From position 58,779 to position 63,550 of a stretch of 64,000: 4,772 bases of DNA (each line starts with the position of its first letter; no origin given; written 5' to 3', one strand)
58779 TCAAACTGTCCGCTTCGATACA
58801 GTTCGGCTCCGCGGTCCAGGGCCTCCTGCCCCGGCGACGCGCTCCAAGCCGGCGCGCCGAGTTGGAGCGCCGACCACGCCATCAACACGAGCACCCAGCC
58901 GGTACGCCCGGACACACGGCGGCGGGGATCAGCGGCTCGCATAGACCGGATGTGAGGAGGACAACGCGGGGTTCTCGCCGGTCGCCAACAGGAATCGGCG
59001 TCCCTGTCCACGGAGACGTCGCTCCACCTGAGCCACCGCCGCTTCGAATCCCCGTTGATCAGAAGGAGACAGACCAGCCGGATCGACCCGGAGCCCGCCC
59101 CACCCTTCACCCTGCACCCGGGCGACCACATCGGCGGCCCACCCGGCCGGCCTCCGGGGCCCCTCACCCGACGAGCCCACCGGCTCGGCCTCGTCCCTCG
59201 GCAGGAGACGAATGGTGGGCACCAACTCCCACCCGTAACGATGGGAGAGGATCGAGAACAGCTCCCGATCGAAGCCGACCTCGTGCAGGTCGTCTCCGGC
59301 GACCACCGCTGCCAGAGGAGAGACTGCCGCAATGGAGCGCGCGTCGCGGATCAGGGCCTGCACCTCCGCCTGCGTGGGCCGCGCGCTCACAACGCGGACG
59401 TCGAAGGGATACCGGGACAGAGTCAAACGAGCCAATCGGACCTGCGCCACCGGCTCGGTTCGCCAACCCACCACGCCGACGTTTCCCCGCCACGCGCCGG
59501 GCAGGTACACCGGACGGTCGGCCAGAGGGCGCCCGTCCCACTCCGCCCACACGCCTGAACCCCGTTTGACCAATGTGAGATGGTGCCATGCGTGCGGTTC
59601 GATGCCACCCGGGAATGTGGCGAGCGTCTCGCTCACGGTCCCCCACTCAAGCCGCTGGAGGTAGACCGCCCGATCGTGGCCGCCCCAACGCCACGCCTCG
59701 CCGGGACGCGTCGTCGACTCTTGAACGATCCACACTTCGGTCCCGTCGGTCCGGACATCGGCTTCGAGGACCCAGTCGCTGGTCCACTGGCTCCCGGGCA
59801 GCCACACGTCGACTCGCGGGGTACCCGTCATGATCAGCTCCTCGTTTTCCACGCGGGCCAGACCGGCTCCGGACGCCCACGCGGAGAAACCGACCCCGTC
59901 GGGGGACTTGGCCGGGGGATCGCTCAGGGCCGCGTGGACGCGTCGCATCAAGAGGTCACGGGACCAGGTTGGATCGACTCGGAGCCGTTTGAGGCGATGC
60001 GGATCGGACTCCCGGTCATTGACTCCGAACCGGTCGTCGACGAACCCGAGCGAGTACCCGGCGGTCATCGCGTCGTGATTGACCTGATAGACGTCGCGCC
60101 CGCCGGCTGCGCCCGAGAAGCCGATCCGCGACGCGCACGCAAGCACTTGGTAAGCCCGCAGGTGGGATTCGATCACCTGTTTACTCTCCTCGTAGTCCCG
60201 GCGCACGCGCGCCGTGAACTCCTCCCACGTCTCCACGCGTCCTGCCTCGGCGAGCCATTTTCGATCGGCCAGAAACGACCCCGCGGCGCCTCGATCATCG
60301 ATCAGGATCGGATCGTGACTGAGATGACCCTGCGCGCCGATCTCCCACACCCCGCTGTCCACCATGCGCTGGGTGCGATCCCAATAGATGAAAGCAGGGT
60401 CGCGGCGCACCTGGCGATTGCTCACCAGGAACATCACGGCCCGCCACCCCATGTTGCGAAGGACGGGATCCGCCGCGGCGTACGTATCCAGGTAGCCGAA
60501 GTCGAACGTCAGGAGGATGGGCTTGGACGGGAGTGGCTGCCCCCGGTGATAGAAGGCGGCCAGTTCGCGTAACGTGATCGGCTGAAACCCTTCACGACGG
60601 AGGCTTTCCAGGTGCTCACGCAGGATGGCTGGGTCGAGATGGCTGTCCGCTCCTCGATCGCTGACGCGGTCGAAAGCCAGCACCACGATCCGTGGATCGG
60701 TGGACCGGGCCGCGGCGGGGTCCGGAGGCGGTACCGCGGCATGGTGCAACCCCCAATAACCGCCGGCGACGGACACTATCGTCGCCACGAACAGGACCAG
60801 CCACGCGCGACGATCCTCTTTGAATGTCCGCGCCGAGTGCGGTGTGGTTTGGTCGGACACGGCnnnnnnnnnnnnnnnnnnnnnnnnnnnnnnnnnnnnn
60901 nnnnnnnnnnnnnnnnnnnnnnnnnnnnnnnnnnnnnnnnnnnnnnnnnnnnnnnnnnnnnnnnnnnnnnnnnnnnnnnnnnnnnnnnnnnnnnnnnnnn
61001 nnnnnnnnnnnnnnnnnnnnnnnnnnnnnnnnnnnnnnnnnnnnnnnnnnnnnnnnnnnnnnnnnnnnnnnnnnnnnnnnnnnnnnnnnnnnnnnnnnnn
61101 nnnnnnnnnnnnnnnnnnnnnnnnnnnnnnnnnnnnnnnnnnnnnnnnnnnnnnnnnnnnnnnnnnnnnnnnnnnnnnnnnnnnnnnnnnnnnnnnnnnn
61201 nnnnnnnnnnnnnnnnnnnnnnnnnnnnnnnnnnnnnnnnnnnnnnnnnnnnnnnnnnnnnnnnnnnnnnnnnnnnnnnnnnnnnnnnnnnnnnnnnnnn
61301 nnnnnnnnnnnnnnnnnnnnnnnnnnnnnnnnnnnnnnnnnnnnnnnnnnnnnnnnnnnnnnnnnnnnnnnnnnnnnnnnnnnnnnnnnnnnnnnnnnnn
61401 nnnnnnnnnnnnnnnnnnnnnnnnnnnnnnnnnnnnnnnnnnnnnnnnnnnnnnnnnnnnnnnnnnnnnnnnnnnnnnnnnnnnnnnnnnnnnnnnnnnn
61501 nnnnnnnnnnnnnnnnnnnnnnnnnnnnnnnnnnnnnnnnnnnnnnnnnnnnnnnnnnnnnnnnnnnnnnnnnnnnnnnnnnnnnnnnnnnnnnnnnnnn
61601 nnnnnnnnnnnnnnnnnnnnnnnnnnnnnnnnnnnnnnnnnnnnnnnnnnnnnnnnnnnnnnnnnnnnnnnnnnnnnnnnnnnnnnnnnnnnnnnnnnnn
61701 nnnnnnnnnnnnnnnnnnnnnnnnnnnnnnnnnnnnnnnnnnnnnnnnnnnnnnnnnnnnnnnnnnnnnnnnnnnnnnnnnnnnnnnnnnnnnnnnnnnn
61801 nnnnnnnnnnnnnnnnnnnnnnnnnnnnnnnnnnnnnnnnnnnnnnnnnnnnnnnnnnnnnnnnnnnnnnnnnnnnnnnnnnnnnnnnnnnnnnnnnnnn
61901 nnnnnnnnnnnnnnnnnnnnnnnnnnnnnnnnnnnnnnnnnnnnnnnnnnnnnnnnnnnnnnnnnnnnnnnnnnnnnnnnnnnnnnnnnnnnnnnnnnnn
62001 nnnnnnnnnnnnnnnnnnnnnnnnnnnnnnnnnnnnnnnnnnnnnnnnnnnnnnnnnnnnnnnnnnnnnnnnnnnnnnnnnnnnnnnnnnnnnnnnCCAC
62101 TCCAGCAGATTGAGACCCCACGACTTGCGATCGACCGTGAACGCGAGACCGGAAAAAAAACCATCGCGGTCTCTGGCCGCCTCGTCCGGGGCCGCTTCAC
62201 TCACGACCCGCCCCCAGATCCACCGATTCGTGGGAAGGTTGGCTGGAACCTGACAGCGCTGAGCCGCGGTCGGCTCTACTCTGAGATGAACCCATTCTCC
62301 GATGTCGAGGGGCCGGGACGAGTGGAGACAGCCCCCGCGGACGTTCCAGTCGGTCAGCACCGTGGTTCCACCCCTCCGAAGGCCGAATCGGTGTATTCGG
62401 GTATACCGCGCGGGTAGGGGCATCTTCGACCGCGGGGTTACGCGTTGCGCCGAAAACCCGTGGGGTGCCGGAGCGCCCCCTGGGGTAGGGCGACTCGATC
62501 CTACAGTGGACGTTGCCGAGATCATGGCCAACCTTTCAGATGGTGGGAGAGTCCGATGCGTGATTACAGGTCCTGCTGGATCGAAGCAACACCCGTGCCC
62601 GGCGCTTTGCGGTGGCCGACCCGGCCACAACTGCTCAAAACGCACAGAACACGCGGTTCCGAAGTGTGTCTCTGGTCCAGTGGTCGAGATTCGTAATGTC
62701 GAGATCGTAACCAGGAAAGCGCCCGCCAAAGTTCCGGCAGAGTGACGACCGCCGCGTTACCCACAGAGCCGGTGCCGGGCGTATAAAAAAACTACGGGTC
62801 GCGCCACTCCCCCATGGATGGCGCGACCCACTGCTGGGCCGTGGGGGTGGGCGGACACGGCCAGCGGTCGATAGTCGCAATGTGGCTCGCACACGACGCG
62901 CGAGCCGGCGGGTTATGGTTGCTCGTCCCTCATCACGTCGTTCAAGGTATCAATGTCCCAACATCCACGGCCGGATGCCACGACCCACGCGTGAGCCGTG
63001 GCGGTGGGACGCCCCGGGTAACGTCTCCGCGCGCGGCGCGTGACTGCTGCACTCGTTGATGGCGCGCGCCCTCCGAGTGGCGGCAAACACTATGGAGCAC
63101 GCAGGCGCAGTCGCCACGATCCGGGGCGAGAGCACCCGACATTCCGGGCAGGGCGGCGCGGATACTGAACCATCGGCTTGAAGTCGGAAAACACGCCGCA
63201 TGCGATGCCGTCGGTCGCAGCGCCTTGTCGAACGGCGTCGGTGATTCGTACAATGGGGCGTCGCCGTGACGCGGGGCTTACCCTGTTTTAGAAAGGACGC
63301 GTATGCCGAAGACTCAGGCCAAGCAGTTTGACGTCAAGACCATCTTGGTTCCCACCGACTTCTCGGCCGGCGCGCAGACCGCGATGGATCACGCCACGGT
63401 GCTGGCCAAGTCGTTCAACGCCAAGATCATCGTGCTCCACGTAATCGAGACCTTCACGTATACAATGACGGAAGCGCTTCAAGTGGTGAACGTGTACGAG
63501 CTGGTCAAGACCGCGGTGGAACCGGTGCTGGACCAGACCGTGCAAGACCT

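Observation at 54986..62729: PNAG-like operon in which PgaA and PgaB functions are fused into one TPR/CE4/beta-barrel protein and the synthase carries an N-terminal PilZ domain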

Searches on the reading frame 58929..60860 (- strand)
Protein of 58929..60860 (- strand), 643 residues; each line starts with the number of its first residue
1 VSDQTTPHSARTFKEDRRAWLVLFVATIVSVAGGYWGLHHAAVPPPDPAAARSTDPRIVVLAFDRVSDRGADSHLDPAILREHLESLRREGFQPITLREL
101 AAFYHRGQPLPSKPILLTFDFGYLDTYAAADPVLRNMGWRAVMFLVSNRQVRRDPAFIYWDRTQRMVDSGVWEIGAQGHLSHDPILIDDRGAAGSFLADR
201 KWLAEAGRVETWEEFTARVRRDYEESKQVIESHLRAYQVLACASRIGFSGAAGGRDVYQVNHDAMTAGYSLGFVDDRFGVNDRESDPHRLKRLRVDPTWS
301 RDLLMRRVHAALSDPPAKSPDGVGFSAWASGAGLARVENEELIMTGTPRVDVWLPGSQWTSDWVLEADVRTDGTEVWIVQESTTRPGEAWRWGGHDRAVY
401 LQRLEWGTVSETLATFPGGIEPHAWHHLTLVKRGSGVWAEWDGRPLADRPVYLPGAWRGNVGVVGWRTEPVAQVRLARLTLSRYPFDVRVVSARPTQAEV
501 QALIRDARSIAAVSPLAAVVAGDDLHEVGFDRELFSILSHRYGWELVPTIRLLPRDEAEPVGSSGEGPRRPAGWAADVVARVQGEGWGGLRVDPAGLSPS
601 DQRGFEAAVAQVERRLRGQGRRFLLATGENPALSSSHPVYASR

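Call 3: search_protein_families(library=pfam, proteins=[window:58929-60860:-], max_evalue=0.01)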
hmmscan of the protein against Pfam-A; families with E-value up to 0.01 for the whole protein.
window:58929-60860:- (643 aa): 1 family
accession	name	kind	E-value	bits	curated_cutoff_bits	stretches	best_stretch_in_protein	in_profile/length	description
PF01522.26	Polysacc_deac_1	-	2.4e-10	40.9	23.1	1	109-235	3-95/124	Polysaccharide deacetylase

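Call 6: search_protein_families(library=ncbifam, proteins=[window:58929-60860:-], max_evalue=0.01)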
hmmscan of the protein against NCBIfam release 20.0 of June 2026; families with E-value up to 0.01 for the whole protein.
window:58929-60860:- (643 aa): 3 families
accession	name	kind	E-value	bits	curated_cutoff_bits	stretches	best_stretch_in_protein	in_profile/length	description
TIGR03938.2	deacetyl_PgaB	equivalog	2.4e-24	85.6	321.9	1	58-235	3-199/621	poly-beta-1,6-N-acetyl-D-glucosamine N-deacetylase PgaB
NF011177.0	PRK14582.1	equivalog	1.4e-20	73.1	923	1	56-232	47-239/671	poly-beta-1,6-N-acetyl-D-glucosamine N-deacetylase PgaB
NF011176.0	PRK14581.1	equivalog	2.3e-13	49.2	1091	1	43-223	30-230/673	poly-beta-1,6-N-acetyl-D-glucosamine N-deacetylase PgaB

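Call 24: find_homologous_proteins(query=window:58929-60860:-)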
Query window:58929-60860:- (643 aa): 106 proteins with E <= 0.001 among 8000 candidates.
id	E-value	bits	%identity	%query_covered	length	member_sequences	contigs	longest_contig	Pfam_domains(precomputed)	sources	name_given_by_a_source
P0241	0.0e+0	1224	83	100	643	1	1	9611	PF01522.27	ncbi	-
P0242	0.0e+0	1223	84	100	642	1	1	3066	PF01522.27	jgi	-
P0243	0.0e+0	1178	81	100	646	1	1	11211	PF01522.27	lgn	-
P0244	0.0e+0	1173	83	96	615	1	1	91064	PF01522.27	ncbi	-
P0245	0.0e+0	1170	80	100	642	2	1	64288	PF01522.27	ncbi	-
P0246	0.0e+0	1137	79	100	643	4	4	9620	PF01522.27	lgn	-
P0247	0.0e+0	1089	75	100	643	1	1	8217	PF01522.27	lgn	-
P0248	0.0e+0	1034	71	100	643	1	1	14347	PF01522.27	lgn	-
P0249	1.6e-253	861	60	95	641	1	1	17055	PF01522.27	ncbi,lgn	-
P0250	4.3e-243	827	58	100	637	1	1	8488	PF01522.27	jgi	jgi:peptidoglycan/xylan/chitin deacetylase (PgdA/CDA1 family)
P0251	8.8e-229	779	59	95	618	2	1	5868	PF01522.27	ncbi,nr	ncbi:MAG TPA: polysaccharide deacetylase family protein [Nitrospiria bacterium]|nr:polysaccharide de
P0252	1.7e-196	673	49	100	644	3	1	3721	PF01522.27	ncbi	-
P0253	2.7e-187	642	47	99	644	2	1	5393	PF01522.27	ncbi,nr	ncbi:MAG: polysaccharide deacetylase family protein [Nitrospira sp.]|nr:polysaccharide deacetylase f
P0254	1.7e-176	607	58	74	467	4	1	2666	-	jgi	jgi:hypothetical protein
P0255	7.5e-167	575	43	99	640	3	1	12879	PF01522.27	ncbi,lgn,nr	ncbi:MAG: hypothetical protein EPO39_11515 [Candidatus Manganitrophaceae bacterium]|nr:MAG: hypothet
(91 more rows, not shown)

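Call 42: predict_structure(alignment_id=A3)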
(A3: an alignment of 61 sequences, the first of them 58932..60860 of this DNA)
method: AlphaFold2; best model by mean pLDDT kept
length: 643 residues; sequences in the alignment: 61
mean_pLDDT: 88.7   pTM: 0.86
mean pLDDT of the five models: 88.7, 88.3, 87.6, 87.0, 86.3
residues with pLDDT >= 90: 460; 70-90: 125; 50-70: 32; < 50: 26
segments of 3 or more residues with pLDDT < 50: 1-6, 629-643
pLDDT, mean of each block of 10 residues (from residue 1): 44 77 93 82 81 93 92 90 98 97 94 97 96 95 96 95 94 96 93 92 97 96 97 96 77 77 94 95 93 95 95 84 73 92 95 94 96 96 87 96 88 94 97 96 95 91 93 95 93 93 93 94 86 94 96 78 53 80 91 90 88 87 78 32 28
secondary structure, 60 per line:
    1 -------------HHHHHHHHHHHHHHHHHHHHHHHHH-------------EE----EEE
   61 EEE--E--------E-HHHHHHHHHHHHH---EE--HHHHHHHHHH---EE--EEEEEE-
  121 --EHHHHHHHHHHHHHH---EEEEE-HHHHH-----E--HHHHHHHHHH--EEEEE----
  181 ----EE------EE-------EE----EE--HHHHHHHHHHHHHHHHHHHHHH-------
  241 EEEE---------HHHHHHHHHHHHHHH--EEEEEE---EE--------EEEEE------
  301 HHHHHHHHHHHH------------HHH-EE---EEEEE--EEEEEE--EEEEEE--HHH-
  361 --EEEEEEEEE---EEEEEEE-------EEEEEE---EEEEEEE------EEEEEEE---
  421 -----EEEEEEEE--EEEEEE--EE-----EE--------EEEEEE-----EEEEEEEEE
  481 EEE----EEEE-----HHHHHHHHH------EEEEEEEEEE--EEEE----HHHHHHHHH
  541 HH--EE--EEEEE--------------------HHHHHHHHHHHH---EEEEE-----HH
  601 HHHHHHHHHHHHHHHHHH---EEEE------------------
elements in order: H14-38 E58-63 H77-89 H97-106 E114-119 H124-137 E141-145 H147-151 H160-169 E172-176 H212-233 E241-244 H254-268 E271-276 E290-294 H301-312 E334-338 E341-346 E349-354 E363-371 E375-381 E389-394 E398-404 E411-417 E426-433 E436-441 E461-466 E472-483 E488-491 H497-505 E512-521 E524-527 H532-542 E549-553 H574-585 E589-593 H599-618 E622-625

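Call 44: fold_search(model_id=the predicted structure, library=pdb)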
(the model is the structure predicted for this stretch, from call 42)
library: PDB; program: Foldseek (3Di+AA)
matches with E <= 10: 1687; with E <= 0.001: 539
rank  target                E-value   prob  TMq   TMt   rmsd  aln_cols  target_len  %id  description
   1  4f9j_A                2.7e-16  1.00  0.35  0.38   3.7       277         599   19  Structure of Escherichia coli PgaB 42-655 in complex with iron (released 2012-07-25)
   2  4f9d_A                4.2e-16  1.00  0.35  0.38   4.0       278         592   19  Structure of Escherichia coli PgaB 42-655 in complex with nickel (released 2012-07-25)
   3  5bu6_A                1.9e-15  1.00  0.32  0.74   5.3       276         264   26  Structure of BpsB deaceylase domain from Bordetella bronchiseptica (released 2015-07-29)
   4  4u10_A                2.6e-15  1.00  0.35  0.82   2.7       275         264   20  Probing the structure and mechanism of de-N-acetylase from aggregatibacter actinomycetemcomitans (released 2015-01-14)
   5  4u10_B                3.8e-15  1.00  0.34  0.80   3.0       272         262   18  Probing the structure and mechanism of de-N-acetylase from aggregatibacter actinomycetemcomitans (released 2015-01-14)
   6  3vus_A                1.0e-14  1.00  0.34  0.80   4.4       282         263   20  Escherichia coli PgaB N-terminal domain (released 2012-11-14)
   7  3vus_B                1.7e-14  1.00  0.34  0.82   3.0       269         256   20  Escherichia coli PgaB N-terminal domain (released 2012-11-14)
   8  6dq3_A                4.3e-13  1.00  0.31  0.83   3.5       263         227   16  Streptococcus pyogenes deacetylase PplD in complex with acetate (released 2019-05-01)
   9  6dq3_B                4.5e-12  1.00  0.31  0.83   3.0       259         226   16  Streptococcus pyogenes deacetylase PplD in complex with acetate (released 2019-05-01)
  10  4wcj                  5.4e-11  1.00  0.30  0.77   4.7       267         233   20  Structure of IcaB from Ammonifex degensii (released 2014-11-12)
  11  4v33_A                6.7e-11  1.00  0.29  0.57   4.5       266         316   16  Crystal structure of the putative polysaccharide deacetylase BA0330 from bacillus anthracis (released 2015-04-08)
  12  4hd5                  6.7e-11  1.00  0.29  0.57   4.5       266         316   16  Crystal Structure of BC0361, a polysaccharide deacetylase from Bacillus cereus (released 2012-10-10)
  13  6go1_A                1.8e-10  1.00  0.29  0.56   4.8       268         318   17  Crystal Structure of a Bacillus anthracis peptidoglycan deacetylase (released 2019-04-10)
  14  4b1m_A                9.4e-10  1.00  0.21  0.76   2.8       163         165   15  CARBOHYDRATE BINDING MODULE CBM66 FROM BACILLUS SUBTILIS (released 2012-12-12)
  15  4b1m_C                1.7e-09  1.00  0.21  0.78   2.9       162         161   15  CARBOHYDRATE BINDING MODULE CBM66 FROM BACILLUS SUBTILIS (released 2012-12-12)
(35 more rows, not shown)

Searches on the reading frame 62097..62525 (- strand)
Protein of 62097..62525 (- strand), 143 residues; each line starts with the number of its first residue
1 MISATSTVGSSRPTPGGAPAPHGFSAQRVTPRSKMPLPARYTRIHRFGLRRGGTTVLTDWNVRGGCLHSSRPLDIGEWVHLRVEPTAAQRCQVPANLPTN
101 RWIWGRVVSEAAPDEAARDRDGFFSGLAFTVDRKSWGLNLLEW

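Call 7: search_protein_families(library=pfam, proteins=[window:62097-62525:-], max_evalue=10)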
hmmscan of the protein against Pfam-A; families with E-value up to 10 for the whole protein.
seq(143 aa): 0 families

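Call 15: search_solved_structures(query=A1, max_evalue=1, show_alignments=2)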
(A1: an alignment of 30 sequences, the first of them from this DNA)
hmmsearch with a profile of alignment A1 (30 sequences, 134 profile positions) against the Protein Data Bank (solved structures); distinct sequences matched with E-value up to 1: 4.
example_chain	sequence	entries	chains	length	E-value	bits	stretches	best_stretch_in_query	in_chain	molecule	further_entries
5ej1_A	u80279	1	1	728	0.059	16.6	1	17-67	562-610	Putative cellulose synthase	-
4hg6_A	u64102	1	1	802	0.076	16.2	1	17-67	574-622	Cellulose Synthase Subunit A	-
4p00_A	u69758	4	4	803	0.076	16.2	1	17-67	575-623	Cellulose Synthase A subunit | Cellulose Synthase subunit A | Putative cellulose synthase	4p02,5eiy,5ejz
3pve_A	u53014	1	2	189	0.28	14.4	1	54-84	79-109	Agrin, Agrin protein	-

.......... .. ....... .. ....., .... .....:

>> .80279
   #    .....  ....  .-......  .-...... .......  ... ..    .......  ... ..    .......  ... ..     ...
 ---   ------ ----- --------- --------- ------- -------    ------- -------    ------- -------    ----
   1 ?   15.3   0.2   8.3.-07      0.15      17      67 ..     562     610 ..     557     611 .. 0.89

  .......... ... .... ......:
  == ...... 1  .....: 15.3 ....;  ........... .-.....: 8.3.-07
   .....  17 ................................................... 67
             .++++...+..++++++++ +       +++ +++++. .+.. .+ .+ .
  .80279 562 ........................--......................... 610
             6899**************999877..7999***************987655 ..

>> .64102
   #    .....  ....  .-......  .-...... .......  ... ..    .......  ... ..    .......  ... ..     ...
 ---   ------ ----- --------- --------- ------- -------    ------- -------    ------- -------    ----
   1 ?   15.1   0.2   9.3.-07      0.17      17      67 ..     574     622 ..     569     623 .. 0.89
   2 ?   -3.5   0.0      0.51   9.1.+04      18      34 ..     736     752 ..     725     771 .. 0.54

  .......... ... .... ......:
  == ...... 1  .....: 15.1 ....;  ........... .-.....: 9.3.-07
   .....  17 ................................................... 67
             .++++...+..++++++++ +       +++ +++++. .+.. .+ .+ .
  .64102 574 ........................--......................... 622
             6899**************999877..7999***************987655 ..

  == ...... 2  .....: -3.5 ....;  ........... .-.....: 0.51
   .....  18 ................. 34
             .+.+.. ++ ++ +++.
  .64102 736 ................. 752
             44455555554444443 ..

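Call 16: search_protein_families(library=pfam, alignment_id=A1, max_evalue=0.01)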
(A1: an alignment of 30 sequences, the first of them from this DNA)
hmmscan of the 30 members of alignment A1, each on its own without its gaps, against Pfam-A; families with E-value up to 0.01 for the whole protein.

A. member 1, seq(139 aa): 0 families

B. families by the number of members that match (of 30 scanned): 1 family
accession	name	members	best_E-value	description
PF07238.19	PilZ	20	4e-11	PilZ domain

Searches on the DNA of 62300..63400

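Call 55: search_rna_families(source=window, start=62300, end=63400, threshold=evalue, max_evalue=1, show_alignments=2)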
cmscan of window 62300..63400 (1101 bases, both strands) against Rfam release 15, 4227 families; matches with E-value up to 1: 0.
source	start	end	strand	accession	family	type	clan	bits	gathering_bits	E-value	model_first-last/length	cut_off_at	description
